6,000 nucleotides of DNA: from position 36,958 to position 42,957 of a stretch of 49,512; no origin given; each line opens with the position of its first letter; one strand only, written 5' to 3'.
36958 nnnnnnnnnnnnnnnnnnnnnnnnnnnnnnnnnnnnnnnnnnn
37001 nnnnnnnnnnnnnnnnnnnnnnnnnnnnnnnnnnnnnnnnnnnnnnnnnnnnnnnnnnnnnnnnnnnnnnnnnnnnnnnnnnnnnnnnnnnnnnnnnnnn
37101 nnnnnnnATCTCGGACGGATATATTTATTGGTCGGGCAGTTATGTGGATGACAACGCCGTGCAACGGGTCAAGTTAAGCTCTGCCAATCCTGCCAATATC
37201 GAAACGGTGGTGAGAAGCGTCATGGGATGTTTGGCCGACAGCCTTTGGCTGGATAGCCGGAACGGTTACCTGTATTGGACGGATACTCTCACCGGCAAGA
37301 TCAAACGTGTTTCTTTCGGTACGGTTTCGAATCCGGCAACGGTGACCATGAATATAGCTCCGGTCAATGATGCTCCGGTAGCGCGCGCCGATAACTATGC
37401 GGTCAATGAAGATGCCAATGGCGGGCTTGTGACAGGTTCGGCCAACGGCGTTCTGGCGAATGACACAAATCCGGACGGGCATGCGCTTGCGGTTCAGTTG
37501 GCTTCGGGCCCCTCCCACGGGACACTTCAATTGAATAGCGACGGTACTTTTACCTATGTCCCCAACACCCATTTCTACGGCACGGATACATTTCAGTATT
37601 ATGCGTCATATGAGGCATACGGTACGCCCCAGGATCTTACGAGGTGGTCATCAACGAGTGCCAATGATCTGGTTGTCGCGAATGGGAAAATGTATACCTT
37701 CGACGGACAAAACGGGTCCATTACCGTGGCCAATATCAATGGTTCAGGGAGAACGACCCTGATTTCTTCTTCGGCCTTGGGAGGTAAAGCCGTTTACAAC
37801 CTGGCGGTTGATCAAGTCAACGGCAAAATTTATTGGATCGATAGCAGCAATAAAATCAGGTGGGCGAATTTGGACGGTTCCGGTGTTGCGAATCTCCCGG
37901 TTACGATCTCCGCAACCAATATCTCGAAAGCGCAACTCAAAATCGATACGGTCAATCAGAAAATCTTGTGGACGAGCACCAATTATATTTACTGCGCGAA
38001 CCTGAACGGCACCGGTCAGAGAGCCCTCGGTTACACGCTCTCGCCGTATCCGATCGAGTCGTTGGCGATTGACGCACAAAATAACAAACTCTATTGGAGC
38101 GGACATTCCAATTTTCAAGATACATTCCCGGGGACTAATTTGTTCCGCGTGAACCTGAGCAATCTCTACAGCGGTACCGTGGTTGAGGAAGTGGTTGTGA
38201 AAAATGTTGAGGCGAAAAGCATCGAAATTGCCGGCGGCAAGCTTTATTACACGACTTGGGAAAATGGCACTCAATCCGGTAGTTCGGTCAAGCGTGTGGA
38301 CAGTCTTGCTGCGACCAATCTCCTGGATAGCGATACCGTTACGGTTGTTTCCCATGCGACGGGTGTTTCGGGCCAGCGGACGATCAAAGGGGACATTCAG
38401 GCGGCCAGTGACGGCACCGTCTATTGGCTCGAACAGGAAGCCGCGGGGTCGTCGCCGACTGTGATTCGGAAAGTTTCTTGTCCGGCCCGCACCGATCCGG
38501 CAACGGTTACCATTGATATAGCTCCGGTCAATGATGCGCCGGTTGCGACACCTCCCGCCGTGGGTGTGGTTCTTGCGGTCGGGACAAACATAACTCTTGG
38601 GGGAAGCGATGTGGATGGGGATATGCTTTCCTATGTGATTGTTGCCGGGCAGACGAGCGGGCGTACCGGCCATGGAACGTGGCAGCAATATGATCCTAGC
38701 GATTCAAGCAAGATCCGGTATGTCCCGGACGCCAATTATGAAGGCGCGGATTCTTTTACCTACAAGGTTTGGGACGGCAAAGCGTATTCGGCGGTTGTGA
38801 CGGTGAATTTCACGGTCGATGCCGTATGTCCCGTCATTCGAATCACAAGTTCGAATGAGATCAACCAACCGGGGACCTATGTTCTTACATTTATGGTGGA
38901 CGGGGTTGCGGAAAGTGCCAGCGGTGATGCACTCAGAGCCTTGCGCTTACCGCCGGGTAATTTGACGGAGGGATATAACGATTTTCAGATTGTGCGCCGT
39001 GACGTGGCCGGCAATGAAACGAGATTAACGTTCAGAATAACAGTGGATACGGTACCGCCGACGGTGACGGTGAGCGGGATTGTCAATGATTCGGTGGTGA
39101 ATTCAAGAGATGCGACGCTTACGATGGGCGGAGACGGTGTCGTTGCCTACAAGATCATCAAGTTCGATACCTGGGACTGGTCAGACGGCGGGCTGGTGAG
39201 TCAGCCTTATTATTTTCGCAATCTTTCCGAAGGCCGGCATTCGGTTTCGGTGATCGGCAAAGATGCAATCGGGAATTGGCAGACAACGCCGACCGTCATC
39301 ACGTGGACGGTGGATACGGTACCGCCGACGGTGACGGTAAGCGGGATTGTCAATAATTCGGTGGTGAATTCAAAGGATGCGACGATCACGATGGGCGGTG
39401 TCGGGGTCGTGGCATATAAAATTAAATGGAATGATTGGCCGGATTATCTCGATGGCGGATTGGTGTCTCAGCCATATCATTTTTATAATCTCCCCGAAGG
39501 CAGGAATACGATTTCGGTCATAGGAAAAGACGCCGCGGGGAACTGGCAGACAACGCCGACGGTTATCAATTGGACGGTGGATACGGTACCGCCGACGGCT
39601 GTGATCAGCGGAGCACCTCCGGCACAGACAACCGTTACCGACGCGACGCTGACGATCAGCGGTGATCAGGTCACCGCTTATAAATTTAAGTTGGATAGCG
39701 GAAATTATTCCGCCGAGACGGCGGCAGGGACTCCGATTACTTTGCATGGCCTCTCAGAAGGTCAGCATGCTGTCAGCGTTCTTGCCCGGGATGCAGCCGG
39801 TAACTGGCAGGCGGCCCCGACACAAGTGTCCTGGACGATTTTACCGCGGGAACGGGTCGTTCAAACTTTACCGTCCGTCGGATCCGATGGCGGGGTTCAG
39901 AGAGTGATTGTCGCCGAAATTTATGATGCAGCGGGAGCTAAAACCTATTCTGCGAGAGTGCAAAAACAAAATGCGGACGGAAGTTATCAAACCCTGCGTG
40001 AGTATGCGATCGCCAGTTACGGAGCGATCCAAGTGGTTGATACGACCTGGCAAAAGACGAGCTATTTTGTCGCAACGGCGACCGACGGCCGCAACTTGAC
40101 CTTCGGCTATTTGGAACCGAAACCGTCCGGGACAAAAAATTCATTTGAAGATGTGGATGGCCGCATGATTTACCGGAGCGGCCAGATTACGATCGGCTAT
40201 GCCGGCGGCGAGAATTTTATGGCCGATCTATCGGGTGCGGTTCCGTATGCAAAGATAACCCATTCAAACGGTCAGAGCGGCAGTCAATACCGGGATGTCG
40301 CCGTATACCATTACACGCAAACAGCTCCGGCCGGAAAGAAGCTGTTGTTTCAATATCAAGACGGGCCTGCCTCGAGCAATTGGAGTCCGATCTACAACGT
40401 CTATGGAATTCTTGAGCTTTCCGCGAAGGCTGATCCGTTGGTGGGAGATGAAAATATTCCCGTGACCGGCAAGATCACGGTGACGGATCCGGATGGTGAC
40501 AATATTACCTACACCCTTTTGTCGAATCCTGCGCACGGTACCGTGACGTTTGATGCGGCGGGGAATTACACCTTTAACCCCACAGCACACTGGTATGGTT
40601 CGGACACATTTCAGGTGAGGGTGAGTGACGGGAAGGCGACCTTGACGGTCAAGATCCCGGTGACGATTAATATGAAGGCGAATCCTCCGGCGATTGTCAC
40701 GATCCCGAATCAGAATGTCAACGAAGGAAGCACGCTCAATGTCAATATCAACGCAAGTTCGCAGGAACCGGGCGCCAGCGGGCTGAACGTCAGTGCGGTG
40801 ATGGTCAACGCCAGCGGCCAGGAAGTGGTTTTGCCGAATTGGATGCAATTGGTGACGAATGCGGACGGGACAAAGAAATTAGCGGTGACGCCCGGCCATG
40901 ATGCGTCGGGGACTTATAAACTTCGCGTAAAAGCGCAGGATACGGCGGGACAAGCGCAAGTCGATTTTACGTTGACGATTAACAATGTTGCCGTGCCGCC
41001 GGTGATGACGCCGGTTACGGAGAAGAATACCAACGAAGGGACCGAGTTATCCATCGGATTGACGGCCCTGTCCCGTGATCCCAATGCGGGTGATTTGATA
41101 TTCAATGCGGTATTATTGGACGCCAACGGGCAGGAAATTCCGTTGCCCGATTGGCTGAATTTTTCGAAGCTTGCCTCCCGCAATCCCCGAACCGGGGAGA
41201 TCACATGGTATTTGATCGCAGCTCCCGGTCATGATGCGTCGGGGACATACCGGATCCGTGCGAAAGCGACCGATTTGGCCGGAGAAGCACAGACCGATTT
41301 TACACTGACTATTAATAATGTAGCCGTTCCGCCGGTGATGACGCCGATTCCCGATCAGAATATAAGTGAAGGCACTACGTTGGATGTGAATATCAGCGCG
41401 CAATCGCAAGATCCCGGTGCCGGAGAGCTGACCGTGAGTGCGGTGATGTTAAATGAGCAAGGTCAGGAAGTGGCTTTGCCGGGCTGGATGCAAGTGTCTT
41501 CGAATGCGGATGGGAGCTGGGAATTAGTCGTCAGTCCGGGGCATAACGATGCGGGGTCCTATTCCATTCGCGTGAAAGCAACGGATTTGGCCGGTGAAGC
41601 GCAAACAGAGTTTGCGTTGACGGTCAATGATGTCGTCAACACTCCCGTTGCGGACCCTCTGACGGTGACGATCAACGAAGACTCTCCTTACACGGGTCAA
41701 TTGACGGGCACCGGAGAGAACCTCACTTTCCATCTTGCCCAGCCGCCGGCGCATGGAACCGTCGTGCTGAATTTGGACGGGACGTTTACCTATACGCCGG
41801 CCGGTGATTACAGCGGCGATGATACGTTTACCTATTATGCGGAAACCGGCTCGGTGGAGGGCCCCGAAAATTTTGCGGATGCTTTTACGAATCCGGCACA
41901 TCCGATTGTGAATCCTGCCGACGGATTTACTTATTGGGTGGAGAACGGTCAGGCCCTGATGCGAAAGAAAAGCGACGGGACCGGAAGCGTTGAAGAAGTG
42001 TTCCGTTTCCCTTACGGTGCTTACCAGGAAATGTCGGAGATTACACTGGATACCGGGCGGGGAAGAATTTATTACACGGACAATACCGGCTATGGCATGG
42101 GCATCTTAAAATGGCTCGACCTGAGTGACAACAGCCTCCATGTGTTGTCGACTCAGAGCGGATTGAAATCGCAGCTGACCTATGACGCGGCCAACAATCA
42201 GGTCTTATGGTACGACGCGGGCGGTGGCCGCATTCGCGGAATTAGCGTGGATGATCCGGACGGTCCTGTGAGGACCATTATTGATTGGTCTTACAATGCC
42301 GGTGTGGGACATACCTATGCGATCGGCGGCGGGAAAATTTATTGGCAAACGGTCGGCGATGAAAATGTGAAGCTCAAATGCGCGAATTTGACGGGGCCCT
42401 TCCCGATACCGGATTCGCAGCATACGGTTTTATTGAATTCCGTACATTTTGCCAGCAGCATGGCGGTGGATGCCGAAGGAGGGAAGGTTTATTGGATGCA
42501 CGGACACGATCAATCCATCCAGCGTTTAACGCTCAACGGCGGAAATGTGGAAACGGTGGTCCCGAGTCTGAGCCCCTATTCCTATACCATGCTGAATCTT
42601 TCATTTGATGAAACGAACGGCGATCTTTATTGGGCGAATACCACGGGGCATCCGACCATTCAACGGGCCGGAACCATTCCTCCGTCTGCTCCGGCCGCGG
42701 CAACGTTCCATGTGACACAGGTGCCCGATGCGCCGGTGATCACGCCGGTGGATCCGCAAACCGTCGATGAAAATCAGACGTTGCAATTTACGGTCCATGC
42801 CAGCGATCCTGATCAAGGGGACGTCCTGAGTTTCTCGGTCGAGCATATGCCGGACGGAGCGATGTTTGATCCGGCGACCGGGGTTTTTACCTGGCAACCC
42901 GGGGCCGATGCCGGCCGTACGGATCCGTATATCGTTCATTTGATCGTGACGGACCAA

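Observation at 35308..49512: Giant open reading frame missing from the ORF track: a secreted protein of at least 4735 aa that runs off the window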

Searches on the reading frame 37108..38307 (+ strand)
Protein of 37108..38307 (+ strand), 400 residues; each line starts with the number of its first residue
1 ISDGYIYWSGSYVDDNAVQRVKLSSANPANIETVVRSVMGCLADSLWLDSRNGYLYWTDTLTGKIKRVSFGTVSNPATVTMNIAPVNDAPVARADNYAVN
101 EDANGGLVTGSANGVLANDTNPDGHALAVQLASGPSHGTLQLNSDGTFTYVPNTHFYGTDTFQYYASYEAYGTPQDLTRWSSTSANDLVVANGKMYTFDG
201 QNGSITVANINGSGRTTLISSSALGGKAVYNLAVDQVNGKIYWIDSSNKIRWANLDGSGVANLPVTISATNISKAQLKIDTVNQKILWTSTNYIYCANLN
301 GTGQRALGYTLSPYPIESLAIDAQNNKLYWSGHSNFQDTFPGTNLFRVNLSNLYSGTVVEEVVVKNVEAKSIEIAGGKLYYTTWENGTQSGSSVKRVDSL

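Call 6: search_protein_families(library=pfam, proteins=[window:37108-38307:+], max_evalue=1)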
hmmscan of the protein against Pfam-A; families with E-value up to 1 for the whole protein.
window:37108-38307:+ (400 aa): 7 families
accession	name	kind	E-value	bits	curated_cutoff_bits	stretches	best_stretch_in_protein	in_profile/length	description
PF17803.7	Cadherin_4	-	3.5e-22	79.1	25.1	1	77-150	1-71/71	Bacterial cadherin-like domain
PF17963.7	Big_9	-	1.2e-17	64.9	23.6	1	87-167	1-75/89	Bacterial Ig domain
PF17892.7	Cadherin_5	-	6.2e-14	52.1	26.5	1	86-167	1-82/98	Cadherin-like domain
PF00058.23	Ldl_recept_b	-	7.8e-08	33.1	21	2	239-258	1-22/42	Low-density lipoprotein receptor repeat class B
PF08450.18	SGL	-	0.0053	16.8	26.3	1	43-193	2-97/246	SMP-30/Gluconolactonase/LRE-like region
PF19076.6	CshA_repeat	-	0.02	16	27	1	135-175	55-95/103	Surface adhesin CshA repetitive domain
PF19279.4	YegS_C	-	0.066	13.4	27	0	349-378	100-129/158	YegS C-terminal NAD kinase beta sandwich-like domain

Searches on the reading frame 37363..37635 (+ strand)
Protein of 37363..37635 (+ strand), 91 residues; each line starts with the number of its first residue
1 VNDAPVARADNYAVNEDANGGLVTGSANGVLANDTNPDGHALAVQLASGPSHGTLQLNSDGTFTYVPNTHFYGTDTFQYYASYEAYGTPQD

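Call 70: search_protein_families(library=pfam, proteins=[window:37363-37635:+], max_evalue=0.01)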
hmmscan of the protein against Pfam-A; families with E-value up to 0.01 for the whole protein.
seq(91 aa): 4 families
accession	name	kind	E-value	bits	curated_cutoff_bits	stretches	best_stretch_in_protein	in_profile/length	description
PF17963.7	Big_9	-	2.8e-19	70.2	23.6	1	2-82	1-75/89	Bacterial Ig domain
PF17803.7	Cadherin_4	-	5.1e-19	69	25.1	1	1-65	10-71/71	Bacterial cadherin-like domain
PF17892.7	Cadherin_5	-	1.4e-15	57.3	26.5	1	1-82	1-82/98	Cadherin-like domain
PF19076.6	CshA_repeat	-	0.0012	19.9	27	1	49-89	54-94/103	Surface adhesin CshA repetitive domain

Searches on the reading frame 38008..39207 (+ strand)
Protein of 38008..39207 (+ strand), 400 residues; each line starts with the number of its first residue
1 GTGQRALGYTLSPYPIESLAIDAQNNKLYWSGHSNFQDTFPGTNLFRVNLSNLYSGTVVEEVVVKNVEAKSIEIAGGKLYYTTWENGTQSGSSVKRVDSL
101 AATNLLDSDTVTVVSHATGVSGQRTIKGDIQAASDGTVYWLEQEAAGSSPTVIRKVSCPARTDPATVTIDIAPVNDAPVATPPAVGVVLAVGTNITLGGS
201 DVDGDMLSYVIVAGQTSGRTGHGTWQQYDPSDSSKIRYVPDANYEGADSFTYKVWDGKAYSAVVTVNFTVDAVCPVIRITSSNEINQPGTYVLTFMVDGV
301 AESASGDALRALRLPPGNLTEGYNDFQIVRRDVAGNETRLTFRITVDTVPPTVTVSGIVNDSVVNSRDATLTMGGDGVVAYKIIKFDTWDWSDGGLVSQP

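Call 6: search_protein_families(library=pfam, proteins=[window:38008-39207:+], max_evalue=1)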
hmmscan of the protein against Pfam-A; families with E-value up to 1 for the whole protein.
window:38008-39207:+ (400 aa): 6 families
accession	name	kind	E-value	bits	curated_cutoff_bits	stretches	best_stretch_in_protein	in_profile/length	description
PF17963.7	Big_9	-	5.3e-12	46.9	23.6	1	175-269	1-89/89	Bacterial Ig domain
PF17803.7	Cadherin_4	-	1.5e-08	35.5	25.1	1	165-218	1-59/71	Bacterial cadherin-like domain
PF17892.7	Cadherin_5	-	2.6e-08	34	26.5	1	174-270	1-97/98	Cadherin-like domain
PF19077.6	Big_13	-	0.0045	17.9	27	1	313-348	65-102/102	Bacterial Ig-like domain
PF13750.12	Big_3_3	-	0.011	15.9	27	1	318-366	11-64/157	Bacterial Ig-like domain (group 3)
PF16184.11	Cadherin_3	-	0.18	12.2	25.5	1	232-267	68-103/106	Cadherin-like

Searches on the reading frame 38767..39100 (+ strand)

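Call 56: search_protein_families(library=ncbifam, proteins=[window:38767-39100:+], max_evalue=1)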
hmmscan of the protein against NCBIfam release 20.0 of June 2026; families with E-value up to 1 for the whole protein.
window:38767-39100:+ (111 aa): 3 families
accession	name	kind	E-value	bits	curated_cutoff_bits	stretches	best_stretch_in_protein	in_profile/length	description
NF033510.3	Ca_tandemer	repeat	0.0045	17.3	50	0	59-84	67-95/96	Ca2+-stabilized repeat-containing adhesin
NF041674.1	RNA-bind_Rsr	equivalog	0.05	12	900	1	35-99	196-252/531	RNA-binding protein Rsr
TIGR03769.1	P_ac_wall_RPT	domain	0.22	12.1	30.9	0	34-47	11-24/41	TIGR03769 domain-containing protein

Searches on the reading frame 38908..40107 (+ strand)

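Call 6: search_protein_families(library=pfam, proteins=[window:38908-40107:+], max_evalue=1)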
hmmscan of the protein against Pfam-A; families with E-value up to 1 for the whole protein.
window:38908-40107:+ (400 aa): 10 families
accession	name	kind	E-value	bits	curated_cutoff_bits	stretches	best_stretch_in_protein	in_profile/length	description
PF19077.6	Big_13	-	5e-15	56.3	27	4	241-304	24-94/102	Bacterial Ig-like domain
PF13750.12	Big_3_3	-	1.3e-13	51.3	27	3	101-155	7-64/157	Bacterial Ig-like domain (group 3)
PF24421.1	Ig_J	-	1.7e-07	31.7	29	0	189-220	67-97/104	Tip attachment protein J, Ig-like domain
PF09136.16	Glucodextran_B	-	9.4e-07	29.1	27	2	237-308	8-80/83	Glucodextranase, domain B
PF07495.19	Y_Y_Y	-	3.2e-06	27.4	26.6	1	191-223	31-63/65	Y_Y_Y domain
PF02494.22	HYR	-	0.00036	21.3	21.7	0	17-46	51-81/81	HYR domain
PF06832.18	BiPBP_C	-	0.0077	16.5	26.8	1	236-301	26-86/90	Penicillin-Binding Protein C-terminus Family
PF00801.26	PKD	-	0.022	15.2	23.5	1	245-302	16-74/80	PKD domain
PF21821.3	Dit_like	-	0.039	14.5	24.2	0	50-124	34-90/127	Dit-like phage tail protein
PF12234.13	Rav1p_C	-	0.23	10.3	27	1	349-391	104-146/640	RAVE protein 1 C terminal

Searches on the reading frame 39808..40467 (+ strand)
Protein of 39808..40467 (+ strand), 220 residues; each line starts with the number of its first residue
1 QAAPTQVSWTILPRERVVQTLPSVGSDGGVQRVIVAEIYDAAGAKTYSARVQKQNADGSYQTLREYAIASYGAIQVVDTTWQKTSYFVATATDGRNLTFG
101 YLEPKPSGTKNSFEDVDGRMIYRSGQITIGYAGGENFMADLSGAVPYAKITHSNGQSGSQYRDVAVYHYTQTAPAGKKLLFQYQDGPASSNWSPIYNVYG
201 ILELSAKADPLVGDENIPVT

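Call 55: search_solved_structures(query=window:39808-40467:+, max_evalue=10)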
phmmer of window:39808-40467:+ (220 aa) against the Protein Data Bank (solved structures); distinct sequences matched with E-value up to 10: 1.
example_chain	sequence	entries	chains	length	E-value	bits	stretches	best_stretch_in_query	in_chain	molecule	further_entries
6gxs_A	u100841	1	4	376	0.014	18.5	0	58-114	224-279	CV39L lectin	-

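Call 56: search_protein_families(library=ncbifam, proteins=[window:39808-40467:+], max_evalue=1)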
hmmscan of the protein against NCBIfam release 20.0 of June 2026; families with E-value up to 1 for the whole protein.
window:39808-40467:+ (220 aa): 0 families

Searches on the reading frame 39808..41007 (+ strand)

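Call 6: search_protein_families(library=pfam, proteins=[window:39808-41007:+], max_evalue=1)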
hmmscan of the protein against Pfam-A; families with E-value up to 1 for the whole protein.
window:39808-41007:+ (400 aa): 15 families
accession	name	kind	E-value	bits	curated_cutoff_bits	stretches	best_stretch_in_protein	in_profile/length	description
PF17963.7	Big_9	-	3.8e-19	69.8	23.6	2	207-282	7-85/89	Bacterial Ig domain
PF17892.7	Cadherin_5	-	4.4e-14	52.5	26.5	2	225-285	33-95/98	Cadherin-like domain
PF17803.7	Cadherin_4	-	4.7e-09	37.1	25.1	1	206-256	16-71/71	Bacterial cadherin-like domain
PF19077.6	Big_13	-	1.6e-05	25.8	27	2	331-389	43-98/102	Bacterial Ig-like domain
PF05345.18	He_PIG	-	0.00011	23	24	1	293-392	1-96/96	Putative Ig domain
PF17789.7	MG4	-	0.004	17.8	24.7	0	216-240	13-37/95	Macroglobulin domain MG4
PF09134.16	Invasin_D3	-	0.0098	16.8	33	1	321-389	17-82/98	Invasin, domain 3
PF13620.12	CarboxypepD_reg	-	0.014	16.2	32.3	1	224-286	5-70/82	Carboxypeptidase regulatory-like domain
PF00801.26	PKD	-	0.02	15.3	23.5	0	354-389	39-78/80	PKD domain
PF19076.6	CshA_repeat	-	0.029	15.5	27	1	213-274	28-89/103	Surface adhesin CshA repetitive domain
PF16184.11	Cadherin_3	-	0.034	14.6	25.5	0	222-249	23-52/106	Cadherin-like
PF25059.1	FN3_DSCAM-DSCAML_C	-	0.043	14.6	39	1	344-392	34-83/89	DSCAM/DSCAML C-terminal Fn3-like domain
PF07495.19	Y_Y_Y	-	0.056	13.8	26.6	0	367-391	37-62/65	Y_Y_Y domain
PF12234.13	Rav1p_C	-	0.19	10.5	27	1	49-91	104-146/640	RAVE protein 1 C terminal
PF21112.3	CsgH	-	0.21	12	27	0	359-386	19-46/88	CsgH protein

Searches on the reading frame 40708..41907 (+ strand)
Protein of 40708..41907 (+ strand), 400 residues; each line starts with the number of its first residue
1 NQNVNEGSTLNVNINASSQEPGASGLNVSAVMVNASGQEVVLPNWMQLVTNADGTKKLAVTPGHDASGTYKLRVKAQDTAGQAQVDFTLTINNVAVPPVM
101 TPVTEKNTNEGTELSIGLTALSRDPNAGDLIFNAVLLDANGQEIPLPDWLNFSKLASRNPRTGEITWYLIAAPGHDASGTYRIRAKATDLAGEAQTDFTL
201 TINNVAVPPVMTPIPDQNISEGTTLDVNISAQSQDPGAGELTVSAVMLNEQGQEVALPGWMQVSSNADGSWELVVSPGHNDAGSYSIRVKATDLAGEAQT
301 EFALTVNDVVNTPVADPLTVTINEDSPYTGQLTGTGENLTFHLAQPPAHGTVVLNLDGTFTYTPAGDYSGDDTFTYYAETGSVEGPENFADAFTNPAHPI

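Call 6: search_protein_families(library=pfam, proteins=[window:40708-41907:+], max_evalue=1)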
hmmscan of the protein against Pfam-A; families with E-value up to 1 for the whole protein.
window:40708-41907:+ (400 aa): 23 families
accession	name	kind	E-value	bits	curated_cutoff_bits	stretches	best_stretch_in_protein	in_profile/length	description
PF17963.7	Big_9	-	4.3e-24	85.6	23.6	3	312-381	3-77/89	Bacterial Ig domain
PF17803.7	Cadherin_4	-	9.6e-18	64.9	25.1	3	303-362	4-71/71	Bacterial cadherin-like domain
PF05345.18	He_PIG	-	4.3e-15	56.4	24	3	97-203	1-96/96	Putative Ig domain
PF17892.7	Cadherin_5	-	1.3e-13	51.1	26.5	3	335-382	37-85/98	Cadherin-like domain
PF19077.6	Big_13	-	4e-12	47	27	2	260-306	53-98/102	Bacterial Ig-like domain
PF07495.19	Y_Y_Y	-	7e-07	29.5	26.6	0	67-91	37-62/65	Y_Y_Y domain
PF25059.1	FN3_DSCAM-DSCAML_C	-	3.1e-06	27.9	39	2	44-92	34-83/89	DSCAM/DSCAML C-terminal Fn3-like domain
PF09134.16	Invasin_D3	-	8.9e-06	26.6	33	2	21-89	17-82/98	Invasin, domain 3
PF23861.1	Ribophorin_II_2nd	-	2.6e-05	24.8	23.4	1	20-90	28-104/105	Ribophorin II second domain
PF07679.22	I-set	-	4.2e-05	24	23.7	0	252-306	38-90/90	Immunoglobulin I-set domain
PF00801.26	PKD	-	0.00019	21.8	23.5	0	279-305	53-79/80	PKD domain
PF13620.12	CarboxypepD_reg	-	0.00079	20.2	32.3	0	261-311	30-76/82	Carboxypeptidase regulatory-like domain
PF13750.12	Big_3_3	-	0.00083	19.5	27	0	178-301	14-140/157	Bacterial Ig-like domain (group 3)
PF18981.6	InlK_D3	-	0.00093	19.7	25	0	280-306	47-73/75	Internalin K domain (D3/D4)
PF21112.3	CsgH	-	0.0012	19.2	27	0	274-310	19-55/88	CsgH protein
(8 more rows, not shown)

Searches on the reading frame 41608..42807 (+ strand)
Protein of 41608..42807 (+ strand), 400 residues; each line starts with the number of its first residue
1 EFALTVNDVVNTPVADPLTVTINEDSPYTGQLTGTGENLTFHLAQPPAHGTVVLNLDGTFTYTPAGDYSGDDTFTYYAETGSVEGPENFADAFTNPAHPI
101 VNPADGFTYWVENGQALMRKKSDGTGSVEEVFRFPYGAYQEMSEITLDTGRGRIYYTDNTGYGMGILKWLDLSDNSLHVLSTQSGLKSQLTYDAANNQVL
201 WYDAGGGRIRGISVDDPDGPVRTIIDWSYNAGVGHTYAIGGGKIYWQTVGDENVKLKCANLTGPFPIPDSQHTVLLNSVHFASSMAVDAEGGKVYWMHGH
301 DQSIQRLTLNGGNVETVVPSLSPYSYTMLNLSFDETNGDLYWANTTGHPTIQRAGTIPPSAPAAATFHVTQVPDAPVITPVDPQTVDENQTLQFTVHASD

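Call 6: search_protein_families(library=pfam, proteins=[window:41608-42807:+], max_evalue=1)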
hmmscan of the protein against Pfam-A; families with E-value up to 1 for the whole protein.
window:41608-42807:+ (400 aa): 6 families
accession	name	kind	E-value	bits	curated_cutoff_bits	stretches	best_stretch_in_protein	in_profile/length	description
PF17963.7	Big_9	-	8.1e-13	49.5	23.6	1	12-81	3-77/89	Bacterial Ig domain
PF17803.7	Cadherin_4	-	8.6e-11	42.6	25.1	2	3-62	4-71/71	Bacterial cadherin-like domain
PF17892.7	Cadherin_5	-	9.6e-09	35.4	26.5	1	35-82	37-85/98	Cadherin-like domain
PF00058.23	Ldl_recept_b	-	0.0092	16.9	21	0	292-318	1-28/42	Low-density lipoprotein receptor repeat class B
PF13855.12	LRR_8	-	0.023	14.9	27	1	160-184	20-44/61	Leucine rich repeat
PF11306.15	DUF3108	-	0.12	12.6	26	1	151-228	25-105/209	Protein of unknown function (DUF3108)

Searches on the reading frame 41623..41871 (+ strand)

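Call 70: search_protein_families(library=pfam, proteins=[window:41623-41871:+], max_evalue=0.01)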
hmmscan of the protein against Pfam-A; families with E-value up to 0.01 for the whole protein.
seq(83 aa): 3 families
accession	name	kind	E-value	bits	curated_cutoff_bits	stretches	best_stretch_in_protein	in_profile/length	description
PF17963.7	Big_9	-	1.6e-13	51.8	23.6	1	7-76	3-77/89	Bacterial Ig domain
PF17892.7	Cadherin_5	-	1.8e-10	40.9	26.5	1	29-76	36-84/98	Cadherin-like domain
PF17803.7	Cadherin_4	-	6.8e-09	36.6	25.1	1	1-57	7-71/71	Bacterial cadherin-like domain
